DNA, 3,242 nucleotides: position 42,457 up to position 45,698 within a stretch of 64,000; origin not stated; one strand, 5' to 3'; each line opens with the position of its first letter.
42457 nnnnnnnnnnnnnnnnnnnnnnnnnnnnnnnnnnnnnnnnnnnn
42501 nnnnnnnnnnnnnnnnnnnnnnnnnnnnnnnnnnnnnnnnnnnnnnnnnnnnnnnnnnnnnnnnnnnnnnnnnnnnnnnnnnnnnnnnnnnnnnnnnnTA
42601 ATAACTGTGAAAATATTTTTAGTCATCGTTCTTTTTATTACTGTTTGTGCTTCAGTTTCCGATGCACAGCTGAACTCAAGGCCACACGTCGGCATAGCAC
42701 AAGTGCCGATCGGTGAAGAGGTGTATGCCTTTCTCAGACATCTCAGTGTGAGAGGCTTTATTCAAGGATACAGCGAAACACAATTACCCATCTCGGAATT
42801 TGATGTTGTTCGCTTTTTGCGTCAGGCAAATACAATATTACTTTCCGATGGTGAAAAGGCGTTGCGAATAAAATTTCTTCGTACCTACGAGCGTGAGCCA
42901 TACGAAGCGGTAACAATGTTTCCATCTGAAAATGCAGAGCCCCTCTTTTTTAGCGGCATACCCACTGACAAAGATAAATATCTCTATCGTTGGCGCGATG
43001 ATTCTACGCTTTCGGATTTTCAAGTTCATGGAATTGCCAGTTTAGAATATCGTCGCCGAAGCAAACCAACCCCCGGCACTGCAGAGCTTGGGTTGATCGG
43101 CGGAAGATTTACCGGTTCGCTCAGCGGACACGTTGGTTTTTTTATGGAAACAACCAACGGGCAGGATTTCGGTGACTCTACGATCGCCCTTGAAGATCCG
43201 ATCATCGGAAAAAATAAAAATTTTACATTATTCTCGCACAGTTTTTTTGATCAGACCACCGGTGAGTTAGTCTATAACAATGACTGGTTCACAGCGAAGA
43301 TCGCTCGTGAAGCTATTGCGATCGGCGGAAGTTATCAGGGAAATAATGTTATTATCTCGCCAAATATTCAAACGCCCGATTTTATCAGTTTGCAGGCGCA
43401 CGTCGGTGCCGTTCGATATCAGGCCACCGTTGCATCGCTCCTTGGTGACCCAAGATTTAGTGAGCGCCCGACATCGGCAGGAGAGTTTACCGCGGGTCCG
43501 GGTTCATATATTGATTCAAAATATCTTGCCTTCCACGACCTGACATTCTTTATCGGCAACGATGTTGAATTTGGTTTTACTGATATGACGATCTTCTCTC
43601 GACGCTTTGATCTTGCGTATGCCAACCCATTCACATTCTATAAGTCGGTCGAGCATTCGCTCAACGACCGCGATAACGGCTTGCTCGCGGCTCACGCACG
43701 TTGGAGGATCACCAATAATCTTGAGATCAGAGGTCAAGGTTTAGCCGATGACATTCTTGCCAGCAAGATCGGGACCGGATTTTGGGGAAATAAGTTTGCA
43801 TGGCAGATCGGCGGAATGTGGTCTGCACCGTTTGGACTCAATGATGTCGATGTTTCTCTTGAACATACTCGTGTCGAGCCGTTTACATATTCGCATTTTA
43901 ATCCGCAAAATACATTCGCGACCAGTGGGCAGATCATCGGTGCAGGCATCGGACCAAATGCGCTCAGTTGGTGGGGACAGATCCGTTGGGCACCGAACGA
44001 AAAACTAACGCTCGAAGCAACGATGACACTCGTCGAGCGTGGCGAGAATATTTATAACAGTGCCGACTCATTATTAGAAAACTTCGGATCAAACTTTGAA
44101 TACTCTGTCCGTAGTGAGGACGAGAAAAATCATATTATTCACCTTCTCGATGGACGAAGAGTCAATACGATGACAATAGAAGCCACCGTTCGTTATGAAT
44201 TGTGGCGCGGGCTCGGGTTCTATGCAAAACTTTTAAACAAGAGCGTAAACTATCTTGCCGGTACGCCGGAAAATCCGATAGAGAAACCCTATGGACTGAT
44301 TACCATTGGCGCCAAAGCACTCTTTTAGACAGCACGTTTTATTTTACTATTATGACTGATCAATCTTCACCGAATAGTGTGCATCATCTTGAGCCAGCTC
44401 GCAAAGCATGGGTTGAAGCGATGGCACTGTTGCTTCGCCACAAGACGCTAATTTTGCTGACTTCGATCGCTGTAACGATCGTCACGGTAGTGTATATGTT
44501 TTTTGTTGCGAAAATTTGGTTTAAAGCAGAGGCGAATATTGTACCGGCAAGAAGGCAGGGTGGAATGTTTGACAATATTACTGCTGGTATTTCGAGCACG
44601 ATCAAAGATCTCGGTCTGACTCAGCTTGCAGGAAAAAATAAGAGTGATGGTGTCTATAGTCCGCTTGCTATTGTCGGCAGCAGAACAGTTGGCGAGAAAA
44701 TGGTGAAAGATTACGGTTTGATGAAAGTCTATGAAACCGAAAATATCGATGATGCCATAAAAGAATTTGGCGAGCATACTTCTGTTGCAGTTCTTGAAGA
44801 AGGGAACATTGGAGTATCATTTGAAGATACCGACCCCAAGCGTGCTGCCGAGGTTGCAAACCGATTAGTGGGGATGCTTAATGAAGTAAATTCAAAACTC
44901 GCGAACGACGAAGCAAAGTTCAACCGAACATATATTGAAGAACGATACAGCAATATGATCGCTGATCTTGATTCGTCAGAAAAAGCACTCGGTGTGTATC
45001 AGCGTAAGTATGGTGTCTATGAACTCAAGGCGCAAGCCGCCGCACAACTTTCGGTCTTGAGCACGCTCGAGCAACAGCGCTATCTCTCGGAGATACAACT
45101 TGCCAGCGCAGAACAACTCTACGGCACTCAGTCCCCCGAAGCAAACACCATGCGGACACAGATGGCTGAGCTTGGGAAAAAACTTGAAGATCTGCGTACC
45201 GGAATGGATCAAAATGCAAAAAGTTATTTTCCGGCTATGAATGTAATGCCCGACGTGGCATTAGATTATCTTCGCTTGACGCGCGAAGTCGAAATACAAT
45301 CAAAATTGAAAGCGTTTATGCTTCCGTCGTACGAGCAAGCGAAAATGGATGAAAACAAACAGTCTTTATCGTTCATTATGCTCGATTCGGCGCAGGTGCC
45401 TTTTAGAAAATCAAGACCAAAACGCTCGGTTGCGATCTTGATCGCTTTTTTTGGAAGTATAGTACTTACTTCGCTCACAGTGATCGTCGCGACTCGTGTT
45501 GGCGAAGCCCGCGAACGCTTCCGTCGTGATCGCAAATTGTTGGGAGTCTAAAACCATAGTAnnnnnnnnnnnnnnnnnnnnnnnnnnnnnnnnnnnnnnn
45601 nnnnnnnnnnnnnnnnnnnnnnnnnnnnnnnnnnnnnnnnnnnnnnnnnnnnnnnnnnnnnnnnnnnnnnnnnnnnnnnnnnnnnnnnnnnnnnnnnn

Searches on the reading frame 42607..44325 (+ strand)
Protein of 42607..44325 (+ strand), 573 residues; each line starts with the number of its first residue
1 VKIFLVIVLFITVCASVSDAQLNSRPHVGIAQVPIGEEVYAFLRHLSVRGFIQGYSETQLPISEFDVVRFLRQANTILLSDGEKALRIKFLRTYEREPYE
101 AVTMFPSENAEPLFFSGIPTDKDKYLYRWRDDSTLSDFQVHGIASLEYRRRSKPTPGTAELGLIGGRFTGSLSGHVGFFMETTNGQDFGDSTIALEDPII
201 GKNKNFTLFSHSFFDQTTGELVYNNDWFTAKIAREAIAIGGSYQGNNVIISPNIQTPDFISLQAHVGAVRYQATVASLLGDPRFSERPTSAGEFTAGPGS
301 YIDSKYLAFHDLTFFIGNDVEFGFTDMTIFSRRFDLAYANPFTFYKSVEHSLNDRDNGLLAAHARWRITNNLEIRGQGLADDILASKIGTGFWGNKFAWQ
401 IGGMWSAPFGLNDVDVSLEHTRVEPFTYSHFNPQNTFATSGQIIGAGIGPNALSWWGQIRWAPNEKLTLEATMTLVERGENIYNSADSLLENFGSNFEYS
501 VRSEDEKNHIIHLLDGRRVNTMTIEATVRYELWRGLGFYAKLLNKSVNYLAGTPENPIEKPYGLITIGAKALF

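Call 5: search_protein_families(library=pfam, proteins=[window:42607-44325:+], max_evalue=0.01)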
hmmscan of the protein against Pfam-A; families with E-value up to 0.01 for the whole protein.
window:42607-44325:+ (573 aa): 0 families

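Call 6: search_protein_families(library=ncbifam, proteins=[window:42607-44325:+], max_evalue=0.01)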
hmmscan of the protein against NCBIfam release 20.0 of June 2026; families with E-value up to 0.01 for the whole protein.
window:42607-44325:+ (573 aa): 0 families
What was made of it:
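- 42607..44328 (+): Conserved 573-aa protein of unknown family. It has a signal-peptide-like N-terminus and a C-terminal '...GAKALF', so it may be an outer-membrane partner of the OPX protein (inference). No Pfam or NCBIfam hit (calls 5, 6).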

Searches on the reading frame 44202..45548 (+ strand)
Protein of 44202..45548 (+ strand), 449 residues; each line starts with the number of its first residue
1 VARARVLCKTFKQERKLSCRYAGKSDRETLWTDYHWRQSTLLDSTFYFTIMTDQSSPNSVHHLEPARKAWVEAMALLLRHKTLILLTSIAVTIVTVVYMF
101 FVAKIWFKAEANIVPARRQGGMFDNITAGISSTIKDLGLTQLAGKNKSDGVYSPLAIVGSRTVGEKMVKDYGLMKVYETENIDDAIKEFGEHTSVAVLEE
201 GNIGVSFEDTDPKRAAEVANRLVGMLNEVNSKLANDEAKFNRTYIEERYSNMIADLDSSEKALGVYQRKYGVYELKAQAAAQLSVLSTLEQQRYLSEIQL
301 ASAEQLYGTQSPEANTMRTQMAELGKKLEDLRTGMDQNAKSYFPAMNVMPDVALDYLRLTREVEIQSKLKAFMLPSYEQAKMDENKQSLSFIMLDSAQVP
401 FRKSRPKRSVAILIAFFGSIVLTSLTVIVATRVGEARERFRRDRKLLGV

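Call 5: search_protein_families(library=pfam, proteins=[window:44202-45548:+], max_evalue=0.01)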
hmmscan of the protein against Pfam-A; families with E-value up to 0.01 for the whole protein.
window:44202-45548:+ (449 aa): 3 families
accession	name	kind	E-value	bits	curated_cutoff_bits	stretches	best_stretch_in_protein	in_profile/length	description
PF02706.20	Wzz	-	1.2e-05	26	25.5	1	76-129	11-62/91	Chain length determinant protein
PF13807.11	GNVR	-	1.8e-05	25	27.7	1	355-429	5-79/82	G-rich domain on putative tyrosine kinase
PF00038.26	Filament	-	0.0022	18.2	40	1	222-348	168-292/313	Intermediate filament protein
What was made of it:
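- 44202..45551 (+): Wzz/GNVR polysaccharide co-polymerase with no kinase domain; the true start is probably 44352. Wzz 26.0 bits and GNVR 25.0 bits (call 5).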

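Call 28: search_protein_families(library=ncbifam, proteins=[window:44202-45548:+], max_evalue=0.00001)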
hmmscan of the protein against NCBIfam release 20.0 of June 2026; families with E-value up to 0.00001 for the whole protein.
window:44202-45548:+ (449 aa): 5 families
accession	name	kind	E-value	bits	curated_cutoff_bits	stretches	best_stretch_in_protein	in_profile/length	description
TIGR01010.1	BexC_CtrB_KpsE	subfamily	1.9e-14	53.6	437.5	1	138-428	52-352/362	polysaccharide export inner-membrane protein, BexC/CtrB/KpsE family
TIGR03007.1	pepcterm_ChnLen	equivalog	1.7e-08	33.1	278.85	1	160-337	79-265/498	XrtA system polysaccharide chain length determinant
NF008568.0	PRK11519.1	equivalog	4.7e-07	28.4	1068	1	200-430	227-446/720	tyrosine-protein kinase Wzc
TIGR03017.1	EpsF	equivalog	1.4e-06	27.3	422.75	0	201-338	132-280/444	chain length determinant protein EpsF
TIGR01006.1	polys_exp_MPA1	subfamily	8.4e-06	25.4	296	0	76-121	16-61/226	CspC family polysaccharide chain length determinant protein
